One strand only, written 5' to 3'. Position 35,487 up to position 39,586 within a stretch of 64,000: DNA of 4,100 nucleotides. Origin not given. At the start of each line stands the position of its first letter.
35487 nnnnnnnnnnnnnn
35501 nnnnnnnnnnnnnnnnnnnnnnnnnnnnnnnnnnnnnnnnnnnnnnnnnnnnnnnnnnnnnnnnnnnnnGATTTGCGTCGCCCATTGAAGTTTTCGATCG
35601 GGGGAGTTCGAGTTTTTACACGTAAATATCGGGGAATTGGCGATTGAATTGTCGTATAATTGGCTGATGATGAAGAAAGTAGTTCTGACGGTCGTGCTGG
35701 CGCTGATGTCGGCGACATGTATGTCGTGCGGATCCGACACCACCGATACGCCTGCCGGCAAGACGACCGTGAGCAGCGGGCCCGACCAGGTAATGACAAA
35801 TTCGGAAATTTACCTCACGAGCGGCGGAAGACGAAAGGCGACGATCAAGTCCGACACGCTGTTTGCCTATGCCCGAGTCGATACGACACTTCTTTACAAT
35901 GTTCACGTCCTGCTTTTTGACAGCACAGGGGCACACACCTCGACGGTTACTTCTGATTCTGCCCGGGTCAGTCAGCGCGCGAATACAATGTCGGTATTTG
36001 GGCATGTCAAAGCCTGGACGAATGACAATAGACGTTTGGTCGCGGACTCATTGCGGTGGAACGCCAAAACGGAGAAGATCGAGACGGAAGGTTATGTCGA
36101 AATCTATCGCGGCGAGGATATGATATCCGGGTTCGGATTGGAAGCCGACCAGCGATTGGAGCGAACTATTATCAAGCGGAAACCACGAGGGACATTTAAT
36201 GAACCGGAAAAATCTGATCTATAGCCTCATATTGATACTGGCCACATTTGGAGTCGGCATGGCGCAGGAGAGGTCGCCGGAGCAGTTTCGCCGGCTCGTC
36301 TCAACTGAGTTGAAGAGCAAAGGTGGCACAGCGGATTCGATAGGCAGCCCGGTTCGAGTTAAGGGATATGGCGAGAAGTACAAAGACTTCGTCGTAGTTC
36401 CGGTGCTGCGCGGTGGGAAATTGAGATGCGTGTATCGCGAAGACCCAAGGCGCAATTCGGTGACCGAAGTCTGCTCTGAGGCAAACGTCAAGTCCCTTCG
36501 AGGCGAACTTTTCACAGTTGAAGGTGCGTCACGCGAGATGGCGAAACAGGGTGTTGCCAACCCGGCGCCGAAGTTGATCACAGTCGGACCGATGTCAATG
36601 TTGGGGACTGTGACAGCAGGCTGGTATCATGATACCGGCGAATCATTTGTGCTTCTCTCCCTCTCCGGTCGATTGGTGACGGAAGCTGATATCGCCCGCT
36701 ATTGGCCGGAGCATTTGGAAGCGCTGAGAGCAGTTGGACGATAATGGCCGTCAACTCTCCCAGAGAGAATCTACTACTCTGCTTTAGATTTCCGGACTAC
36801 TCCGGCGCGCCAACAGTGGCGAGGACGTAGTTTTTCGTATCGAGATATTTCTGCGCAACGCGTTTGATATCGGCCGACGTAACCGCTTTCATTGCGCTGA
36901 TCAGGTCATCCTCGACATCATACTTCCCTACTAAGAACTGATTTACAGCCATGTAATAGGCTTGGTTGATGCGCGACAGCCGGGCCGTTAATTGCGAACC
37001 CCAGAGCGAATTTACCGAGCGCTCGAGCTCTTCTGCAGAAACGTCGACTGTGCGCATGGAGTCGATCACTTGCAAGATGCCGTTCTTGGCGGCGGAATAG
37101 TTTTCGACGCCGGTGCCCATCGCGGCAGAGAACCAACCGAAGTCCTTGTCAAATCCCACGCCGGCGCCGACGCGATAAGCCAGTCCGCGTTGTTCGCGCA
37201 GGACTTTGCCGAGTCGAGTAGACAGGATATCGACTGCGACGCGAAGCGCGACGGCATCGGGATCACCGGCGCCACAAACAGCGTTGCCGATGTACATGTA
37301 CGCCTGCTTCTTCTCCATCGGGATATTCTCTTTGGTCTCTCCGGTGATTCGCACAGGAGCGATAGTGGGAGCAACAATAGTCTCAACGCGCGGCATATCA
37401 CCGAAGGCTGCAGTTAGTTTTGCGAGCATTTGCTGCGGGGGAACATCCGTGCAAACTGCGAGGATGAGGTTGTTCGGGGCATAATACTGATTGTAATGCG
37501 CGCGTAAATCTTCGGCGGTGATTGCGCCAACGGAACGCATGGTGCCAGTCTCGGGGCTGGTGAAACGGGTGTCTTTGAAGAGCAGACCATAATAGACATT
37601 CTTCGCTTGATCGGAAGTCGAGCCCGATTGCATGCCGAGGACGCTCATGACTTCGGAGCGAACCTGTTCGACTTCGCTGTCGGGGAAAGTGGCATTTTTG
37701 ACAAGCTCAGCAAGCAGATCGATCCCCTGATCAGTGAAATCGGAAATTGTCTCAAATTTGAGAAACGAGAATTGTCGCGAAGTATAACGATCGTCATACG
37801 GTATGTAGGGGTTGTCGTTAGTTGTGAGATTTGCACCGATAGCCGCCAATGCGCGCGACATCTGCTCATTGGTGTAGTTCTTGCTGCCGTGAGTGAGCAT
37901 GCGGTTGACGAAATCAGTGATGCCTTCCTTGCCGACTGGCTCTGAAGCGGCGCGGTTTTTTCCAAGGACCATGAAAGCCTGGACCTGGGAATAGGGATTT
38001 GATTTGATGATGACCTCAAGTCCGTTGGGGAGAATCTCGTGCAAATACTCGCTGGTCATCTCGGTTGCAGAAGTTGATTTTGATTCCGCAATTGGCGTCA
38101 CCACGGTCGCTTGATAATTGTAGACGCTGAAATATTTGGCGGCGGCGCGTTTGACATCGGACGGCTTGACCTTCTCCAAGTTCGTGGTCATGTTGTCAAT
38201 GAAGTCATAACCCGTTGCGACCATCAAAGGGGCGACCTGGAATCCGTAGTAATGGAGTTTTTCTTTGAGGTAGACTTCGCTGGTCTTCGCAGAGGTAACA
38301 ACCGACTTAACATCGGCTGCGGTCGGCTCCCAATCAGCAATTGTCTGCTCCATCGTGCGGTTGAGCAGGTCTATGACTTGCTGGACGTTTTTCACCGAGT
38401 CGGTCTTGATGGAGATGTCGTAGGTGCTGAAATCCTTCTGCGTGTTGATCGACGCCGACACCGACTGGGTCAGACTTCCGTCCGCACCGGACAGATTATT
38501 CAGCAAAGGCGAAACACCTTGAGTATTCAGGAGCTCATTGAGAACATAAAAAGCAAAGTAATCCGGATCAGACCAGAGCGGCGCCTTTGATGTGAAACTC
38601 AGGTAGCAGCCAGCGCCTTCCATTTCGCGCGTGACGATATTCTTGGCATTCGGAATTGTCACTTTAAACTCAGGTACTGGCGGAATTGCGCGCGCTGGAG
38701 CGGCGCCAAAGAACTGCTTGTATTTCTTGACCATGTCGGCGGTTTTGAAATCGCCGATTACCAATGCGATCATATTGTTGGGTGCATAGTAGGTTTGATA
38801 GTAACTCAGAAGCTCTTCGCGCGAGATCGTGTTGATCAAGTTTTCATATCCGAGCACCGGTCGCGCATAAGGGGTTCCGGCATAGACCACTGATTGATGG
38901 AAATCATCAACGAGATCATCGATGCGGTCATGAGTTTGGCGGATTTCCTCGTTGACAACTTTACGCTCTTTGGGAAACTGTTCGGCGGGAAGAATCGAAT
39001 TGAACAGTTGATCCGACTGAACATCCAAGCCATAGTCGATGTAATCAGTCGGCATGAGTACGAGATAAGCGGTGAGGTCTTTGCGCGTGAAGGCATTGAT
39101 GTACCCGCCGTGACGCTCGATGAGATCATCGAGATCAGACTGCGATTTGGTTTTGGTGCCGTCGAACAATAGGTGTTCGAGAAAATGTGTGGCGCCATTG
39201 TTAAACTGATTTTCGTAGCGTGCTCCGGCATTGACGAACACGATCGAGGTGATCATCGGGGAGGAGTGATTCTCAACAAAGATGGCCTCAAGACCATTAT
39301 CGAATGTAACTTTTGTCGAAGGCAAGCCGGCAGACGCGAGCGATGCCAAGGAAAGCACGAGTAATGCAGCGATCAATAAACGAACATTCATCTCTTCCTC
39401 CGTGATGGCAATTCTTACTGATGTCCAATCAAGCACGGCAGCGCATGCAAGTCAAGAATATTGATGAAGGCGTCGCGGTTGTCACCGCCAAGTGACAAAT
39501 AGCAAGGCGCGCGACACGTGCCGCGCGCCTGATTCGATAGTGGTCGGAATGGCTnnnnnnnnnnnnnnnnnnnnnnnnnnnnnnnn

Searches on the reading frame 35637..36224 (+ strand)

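Call 16: search_protein_families(library=pfam, proteins=[window:35637-36224:+], max_evalue=0.0001)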
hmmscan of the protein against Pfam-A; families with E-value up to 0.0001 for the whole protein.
window:35637-36224:+ (195 aa): 1 family
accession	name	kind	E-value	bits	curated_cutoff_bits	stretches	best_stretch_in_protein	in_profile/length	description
PF06835.18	LptC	-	5.6e-16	59.1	21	1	20-186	3-173/175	Lipopolysaccharide-assembly, LptC-related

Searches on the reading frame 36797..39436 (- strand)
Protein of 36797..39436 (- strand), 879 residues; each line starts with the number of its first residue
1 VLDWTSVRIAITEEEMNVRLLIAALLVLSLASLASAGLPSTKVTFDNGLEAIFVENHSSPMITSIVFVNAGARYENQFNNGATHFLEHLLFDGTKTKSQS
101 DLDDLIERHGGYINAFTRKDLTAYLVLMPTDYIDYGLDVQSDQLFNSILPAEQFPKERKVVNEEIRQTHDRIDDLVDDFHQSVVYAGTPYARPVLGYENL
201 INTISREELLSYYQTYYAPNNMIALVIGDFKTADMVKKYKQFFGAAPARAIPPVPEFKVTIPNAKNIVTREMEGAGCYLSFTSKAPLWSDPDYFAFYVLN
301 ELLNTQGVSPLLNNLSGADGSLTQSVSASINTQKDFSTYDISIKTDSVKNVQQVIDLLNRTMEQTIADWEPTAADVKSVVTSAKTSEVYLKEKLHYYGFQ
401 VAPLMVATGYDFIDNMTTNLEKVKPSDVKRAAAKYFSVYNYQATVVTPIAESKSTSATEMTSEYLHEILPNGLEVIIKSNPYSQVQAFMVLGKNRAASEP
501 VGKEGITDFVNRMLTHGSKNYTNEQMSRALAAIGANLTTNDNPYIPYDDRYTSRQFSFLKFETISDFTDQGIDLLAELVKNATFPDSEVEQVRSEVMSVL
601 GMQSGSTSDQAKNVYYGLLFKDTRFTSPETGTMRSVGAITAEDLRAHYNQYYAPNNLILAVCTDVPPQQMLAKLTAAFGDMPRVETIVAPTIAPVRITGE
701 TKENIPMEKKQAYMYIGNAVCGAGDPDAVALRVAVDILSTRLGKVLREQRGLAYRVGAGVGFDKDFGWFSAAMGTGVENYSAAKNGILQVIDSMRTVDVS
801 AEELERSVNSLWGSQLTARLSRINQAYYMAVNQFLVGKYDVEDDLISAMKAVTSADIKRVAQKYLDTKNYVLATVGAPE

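Call 17: search_protein_families(library=pfam, proteins=[window:36797-39436:-], max_evalue=0.0001)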
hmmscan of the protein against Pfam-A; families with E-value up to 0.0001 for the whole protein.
window:36797-39436:- (879 aa): 2 families
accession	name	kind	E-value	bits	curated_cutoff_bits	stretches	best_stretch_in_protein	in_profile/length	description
PF05193.26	Peptidase_M16_C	-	5.6e-61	206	23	2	203-379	1-177/181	Peptidase M16 inactive domain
PF00675.25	Peptidase_M16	-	5.2e-44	150.2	22.3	2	55-196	6-147/149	Insulinase (Peptidase family M16)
